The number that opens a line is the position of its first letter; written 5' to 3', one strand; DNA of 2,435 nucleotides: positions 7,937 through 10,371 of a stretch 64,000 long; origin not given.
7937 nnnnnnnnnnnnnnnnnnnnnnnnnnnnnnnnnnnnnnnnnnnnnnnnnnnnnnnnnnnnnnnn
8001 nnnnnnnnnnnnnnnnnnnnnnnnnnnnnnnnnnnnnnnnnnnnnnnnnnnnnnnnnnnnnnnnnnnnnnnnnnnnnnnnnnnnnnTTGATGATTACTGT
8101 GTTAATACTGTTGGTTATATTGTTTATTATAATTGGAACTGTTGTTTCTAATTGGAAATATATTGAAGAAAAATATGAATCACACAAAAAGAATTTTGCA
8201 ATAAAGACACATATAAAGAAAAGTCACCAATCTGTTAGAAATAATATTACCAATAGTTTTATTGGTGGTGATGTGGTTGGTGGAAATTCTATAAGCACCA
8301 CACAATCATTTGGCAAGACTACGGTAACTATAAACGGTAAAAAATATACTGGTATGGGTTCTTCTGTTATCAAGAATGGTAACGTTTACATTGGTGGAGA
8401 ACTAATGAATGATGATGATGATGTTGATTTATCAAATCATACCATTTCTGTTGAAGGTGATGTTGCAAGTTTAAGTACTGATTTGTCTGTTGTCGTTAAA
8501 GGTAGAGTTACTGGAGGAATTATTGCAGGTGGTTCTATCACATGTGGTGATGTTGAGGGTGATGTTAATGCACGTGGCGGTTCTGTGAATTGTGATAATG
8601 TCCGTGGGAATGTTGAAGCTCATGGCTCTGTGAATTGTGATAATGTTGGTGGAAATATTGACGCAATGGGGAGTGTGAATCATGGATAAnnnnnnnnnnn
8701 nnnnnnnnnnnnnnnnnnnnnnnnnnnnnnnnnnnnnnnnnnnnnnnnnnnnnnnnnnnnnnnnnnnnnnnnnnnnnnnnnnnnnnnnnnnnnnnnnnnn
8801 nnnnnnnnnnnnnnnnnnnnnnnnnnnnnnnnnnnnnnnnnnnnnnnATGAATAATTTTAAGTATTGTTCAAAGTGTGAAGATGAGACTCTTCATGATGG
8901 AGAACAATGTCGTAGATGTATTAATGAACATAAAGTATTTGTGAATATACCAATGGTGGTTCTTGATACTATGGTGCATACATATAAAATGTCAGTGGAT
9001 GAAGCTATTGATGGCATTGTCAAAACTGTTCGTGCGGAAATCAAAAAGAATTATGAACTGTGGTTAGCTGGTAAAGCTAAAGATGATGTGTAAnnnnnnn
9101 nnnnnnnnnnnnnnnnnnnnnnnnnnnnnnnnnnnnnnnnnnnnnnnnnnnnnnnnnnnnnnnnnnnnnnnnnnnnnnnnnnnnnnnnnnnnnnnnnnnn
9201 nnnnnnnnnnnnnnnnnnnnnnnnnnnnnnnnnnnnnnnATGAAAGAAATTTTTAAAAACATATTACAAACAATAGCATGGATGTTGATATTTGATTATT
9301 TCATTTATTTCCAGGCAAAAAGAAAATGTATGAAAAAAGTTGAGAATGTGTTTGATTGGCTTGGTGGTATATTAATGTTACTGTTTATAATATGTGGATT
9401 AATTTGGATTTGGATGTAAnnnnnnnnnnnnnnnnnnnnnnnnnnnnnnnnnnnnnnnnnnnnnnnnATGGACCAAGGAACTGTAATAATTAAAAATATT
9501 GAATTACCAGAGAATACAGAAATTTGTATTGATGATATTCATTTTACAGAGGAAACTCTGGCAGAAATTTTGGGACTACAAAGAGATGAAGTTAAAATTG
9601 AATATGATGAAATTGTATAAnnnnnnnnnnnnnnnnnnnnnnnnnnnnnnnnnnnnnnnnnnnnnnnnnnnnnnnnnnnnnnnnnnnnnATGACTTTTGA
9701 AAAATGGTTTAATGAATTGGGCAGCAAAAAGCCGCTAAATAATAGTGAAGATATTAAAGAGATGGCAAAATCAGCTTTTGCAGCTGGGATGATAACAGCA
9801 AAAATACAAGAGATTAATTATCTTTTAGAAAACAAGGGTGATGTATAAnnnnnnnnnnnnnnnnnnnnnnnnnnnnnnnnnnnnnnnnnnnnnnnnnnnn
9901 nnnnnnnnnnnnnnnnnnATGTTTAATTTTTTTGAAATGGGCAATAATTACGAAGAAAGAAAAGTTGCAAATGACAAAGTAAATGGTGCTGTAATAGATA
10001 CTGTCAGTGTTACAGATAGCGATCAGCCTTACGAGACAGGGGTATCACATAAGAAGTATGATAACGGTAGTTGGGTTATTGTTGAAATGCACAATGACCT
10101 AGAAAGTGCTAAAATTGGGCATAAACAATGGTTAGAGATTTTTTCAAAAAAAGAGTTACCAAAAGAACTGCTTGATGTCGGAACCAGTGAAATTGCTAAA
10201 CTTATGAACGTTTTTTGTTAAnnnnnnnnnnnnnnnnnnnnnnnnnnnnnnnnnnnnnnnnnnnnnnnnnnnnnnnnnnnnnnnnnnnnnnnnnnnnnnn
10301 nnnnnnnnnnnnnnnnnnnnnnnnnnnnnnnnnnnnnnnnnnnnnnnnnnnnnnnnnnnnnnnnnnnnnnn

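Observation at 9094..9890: Cluster of micro-ORFs each terminated by a member of a conserved hairpin repeat family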

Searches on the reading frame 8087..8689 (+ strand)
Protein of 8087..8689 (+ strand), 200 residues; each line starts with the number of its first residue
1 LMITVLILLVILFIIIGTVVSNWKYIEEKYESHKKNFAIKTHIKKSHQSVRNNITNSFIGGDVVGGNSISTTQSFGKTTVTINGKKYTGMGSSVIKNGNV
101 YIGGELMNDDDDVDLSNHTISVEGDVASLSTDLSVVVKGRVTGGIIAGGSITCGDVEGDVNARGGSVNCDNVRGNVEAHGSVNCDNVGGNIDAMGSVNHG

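Call 14: search_protein_families(library=phrogs, proteins=[window:8087-8689:+], max_evalue=0.01)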
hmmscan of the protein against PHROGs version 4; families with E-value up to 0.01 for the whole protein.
window:8087-8689:+ (200 aa): 1 family
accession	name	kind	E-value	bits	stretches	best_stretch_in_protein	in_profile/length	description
phrog_3163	-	unknown function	4.8e-21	75.9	2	77-179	13-113/121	-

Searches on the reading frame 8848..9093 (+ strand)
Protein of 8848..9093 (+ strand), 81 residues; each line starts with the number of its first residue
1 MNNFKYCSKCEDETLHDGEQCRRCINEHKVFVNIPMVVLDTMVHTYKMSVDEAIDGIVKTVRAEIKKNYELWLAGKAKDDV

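Call 14: search_protein_families(library=phrogs, proteins=[window:8848-9093:+], max_evalue=0.01)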
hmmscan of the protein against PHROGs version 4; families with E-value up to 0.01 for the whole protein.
window:8848-9093:+ (81 aa): 1 family
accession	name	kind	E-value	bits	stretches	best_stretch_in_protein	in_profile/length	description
phrog_32422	-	unknown function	0.0077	17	1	19-69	170-221/261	-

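Call 65: find_encoding_contigs(protein=window:8848-9093:+, flank=3000, max_places=8)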
Protein window:8848-9093:+ (81 aa): 6 contigs read that carry it; 5 places shown.
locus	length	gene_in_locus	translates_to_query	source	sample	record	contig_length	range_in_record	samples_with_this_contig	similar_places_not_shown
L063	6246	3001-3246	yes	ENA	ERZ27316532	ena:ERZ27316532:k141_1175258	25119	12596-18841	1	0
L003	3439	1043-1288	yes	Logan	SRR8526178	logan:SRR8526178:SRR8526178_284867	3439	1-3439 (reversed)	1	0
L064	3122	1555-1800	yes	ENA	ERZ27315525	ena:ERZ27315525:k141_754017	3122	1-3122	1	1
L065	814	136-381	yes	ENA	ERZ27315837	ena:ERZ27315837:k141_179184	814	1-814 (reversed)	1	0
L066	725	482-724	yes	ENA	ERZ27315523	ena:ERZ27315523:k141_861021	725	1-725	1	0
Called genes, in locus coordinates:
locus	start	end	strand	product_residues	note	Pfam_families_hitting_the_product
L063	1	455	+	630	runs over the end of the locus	-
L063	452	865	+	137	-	-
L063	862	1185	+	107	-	-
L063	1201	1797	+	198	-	-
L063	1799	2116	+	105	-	-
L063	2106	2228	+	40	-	-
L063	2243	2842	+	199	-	-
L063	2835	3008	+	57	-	-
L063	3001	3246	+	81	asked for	-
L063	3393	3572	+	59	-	-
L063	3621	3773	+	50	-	-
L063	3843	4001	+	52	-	-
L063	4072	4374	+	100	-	-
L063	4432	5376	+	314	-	PF10127:RlaP (weak)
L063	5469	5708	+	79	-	-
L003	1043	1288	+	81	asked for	-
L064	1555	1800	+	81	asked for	-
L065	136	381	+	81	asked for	-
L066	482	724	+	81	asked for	?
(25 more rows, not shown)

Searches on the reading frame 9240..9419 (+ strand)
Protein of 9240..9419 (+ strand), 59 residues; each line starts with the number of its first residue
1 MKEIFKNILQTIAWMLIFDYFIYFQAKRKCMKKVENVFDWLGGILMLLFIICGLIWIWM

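Call 14: search_protein_families(library=phrogs, proteins=[window:9240-9419:+], max_evalue=0.01)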
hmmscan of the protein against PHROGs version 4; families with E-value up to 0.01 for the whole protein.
window:9240-9419:+ (59 aa): 0 families

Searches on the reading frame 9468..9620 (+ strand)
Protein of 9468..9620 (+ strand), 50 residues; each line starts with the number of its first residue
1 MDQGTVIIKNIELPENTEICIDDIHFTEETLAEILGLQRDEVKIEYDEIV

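Call 14: search_protein_families(library=phrogs, proteins=[window:9468-9620:+], max_evalue=0.01)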
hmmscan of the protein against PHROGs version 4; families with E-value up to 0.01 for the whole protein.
window:9468-9620:+ (50 aa): 0 families

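Call 63: search_protein_representatives(protein=window:9468-9620:+)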
Query: 50 residues. Proteins with E-value up to 0.001 (for the whole library): 3; up to 1e-10: 1; up to 1e-30: 0. The best 3 are listed.
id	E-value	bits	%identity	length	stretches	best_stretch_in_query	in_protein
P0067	1.3e-24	99.5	100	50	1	1-50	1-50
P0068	2.9e-08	48.9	40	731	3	10-28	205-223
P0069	1.4e-04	37.6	27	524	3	13-38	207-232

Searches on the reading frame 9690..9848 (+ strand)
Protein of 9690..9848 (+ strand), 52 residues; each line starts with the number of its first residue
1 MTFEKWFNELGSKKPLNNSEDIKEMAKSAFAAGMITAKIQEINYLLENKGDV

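Call 14: search_protein_families(library=phrogs, proteins=[window:9690-9848:+], max_evalue=0.01)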
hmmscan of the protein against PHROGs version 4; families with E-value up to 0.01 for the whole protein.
window:9690-9848:+ (52 aa): 0 families

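Call 39: find_homologous_proteins(query=window:9690-9848:+, max_evalue=0.01)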
Query window:9690-9848:+ (52 aa): 2 proteins with E <= 0.01 among 2 candidates.
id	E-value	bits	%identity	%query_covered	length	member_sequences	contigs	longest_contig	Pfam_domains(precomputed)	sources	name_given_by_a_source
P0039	3.7e-26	106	100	100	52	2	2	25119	-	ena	-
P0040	2.8e-20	88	88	94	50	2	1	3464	-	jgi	-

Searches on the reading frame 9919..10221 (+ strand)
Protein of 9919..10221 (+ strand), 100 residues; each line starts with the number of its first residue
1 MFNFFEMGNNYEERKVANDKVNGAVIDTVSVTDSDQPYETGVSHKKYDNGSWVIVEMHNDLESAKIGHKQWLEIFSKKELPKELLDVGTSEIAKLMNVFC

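Call 14: search_protein_families(library=phrogs, proteins=[window:9919-10221:+], max_evalue=0.01)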
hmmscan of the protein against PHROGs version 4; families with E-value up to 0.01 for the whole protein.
window:9919-10221:+ (100 aa): 0 families

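Call 53: find_homologous_proteins(query=window:9919-10221:+, max_evalue=0.01)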
Query window:9919-10221:+ (100 aa): 26 proteins with E <= 0.01 among 28 candidates.
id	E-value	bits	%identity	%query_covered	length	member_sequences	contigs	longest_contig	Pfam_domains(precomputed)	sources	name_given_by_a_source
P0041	5.2e-61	221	100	100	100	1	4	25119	-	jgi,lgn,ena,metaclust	metaclust:\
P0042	1.3e-32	130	61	98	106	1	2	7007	-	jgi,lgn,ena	-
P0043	4.5e-32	128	62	98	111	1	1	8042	-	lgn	-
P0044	1.4e-31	126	61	95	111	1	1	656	-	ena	-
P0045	5.3e-30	121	61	99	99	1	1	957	-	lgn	-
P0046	8.3e-30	121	59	99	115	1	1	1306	-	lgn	-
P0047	8.6e-30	121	57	99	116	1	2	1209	-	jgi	jgi:hypothetical protein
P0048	1.1e-29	120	57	95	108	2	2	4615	-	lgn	-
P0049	2.7e-29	119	60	99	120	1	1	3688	-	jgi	jgi:hypothetical protein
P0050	5.7e-28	115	55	99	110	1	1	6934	-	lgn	-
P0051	1.1e-27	114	57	95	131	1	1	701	-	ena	-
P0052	3.1e-27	112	54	99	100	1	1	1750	-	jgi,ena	-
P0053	4.4e-27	112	53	99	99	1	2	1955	-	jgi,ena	-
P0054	1.1e-26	111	56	97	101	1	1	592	-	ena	-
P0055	2.3e-26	110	64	76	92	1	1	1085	-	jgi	jgi:hypothetical protein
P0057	3.3e-25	106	53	95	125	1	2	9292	-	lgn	-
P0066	1.5e-17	81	47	89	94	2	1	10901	-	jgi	jgi:hypothetical protein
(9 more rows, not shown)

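Call 54: find_encoding_contigs(protein=P0042, flank=4000, max_places=2)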
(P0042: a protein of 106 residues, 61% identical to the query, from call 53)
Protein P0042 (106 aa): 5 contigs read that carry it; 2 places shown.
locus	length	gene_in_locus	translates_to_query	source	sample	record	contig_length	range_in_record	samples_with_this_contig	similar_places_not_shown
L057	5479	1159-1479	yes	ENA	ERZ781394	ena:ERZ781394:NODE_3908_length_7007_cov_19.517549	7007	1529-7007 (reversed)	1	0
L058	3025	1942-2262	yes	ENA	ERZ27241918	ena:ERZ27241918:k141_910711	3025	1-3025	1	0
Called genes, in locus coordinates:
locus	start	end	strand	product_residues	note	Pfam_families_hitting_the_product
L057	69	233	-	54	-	-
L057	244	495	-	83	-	-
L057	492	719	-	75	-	-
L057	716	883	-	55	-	-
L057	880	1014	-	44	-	-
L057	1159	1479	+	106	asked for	-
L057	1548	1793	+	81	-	-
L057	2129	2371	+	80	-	-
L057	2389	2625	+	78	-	-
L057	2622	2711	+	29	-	-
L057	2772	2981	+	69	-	-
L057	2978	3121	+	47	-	-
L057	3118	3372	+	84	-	-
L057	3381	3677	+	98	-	-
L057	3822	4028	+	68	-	-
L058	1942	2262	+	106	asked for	-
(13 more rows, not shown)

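Call 55: find_encoding_contigs(protein=P0043, flank=4000, max_places=2)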
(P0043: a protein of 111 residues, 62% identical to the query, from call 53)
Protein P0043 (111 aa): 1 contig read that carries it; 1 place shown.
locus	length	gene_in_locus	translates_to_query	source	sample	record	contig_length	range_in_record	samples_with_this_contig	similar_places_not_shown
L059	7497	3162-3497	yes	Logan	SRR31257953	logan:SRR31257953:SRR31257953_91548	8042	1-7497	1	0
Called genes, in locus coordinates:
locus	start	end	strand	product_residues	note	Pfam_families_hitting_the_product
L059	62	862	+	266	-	-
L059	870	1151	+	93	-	-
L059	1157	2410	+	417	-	-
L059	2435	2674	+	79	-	-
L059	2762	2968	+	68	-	-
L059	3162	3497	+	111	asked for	-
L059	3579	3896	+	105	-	-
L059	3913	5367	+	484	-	-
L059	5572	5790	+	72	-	-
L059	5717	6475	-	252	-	PF10107:Endonuc_Holl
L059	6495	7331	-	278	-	PF03400:DDE_Tnp_IS1 (faint)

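Call 56: find_encoding_contigs(protein=P0057, flank=4000, max_places=2)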
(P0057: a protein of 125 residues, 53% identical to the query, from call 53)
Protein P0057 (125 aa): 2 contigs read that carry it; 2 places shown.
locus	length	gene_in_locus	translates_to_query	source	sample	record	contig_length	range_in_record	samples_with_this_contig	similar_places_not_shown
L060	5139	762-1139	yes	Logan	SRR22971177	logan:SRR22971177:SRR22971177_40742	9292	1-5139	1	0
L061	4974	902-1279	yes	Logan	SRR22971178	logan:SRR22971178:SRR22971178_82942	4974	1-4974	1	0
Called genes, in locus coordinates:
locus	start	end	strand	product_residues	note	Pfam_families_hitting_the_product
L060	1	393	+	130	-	?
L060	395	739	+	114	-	-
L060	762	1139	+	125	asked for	-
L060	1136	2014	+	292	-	PF01145:Band_7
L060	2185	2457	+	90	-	-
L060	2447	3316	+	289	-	-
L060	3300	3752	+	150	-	-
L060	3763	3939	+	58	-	-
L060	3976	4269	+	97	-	-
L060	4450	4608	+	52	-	-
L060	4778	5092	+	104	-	-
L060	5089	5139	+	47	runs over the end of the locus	-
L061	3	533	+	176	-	?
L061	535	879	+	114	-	-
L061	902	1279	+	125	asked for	-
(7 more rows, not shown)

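Call 57: find_encoding_contigs(protein=P0066, flank=4000, max_places=2)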
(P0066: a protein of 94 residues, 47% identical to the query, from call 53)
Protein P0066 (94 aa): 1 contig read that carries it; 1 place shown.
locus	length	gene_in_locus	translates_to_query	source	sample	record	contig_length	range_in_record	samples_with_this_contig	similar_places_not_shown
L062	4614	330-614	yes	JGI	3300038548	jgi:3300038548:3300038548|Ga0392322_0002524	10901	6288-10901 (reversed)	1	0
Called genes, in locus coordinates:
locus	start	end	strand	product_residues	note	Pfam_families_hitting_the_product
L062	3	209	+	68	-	?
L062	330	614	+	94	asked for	-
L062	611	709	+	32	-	-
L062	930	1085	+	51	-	-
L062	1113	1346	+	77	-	-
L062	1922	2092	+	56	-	-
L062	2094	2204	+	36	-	-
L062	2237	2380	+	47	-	-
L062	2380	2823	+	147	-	-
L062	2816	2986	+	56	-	-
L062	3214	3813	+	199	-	PF00574:CLP_protease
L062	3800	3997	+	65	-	-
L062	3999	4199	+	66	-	-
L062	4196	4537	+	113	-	-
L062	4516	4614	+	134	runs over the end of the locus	PF00196:GerE (faint)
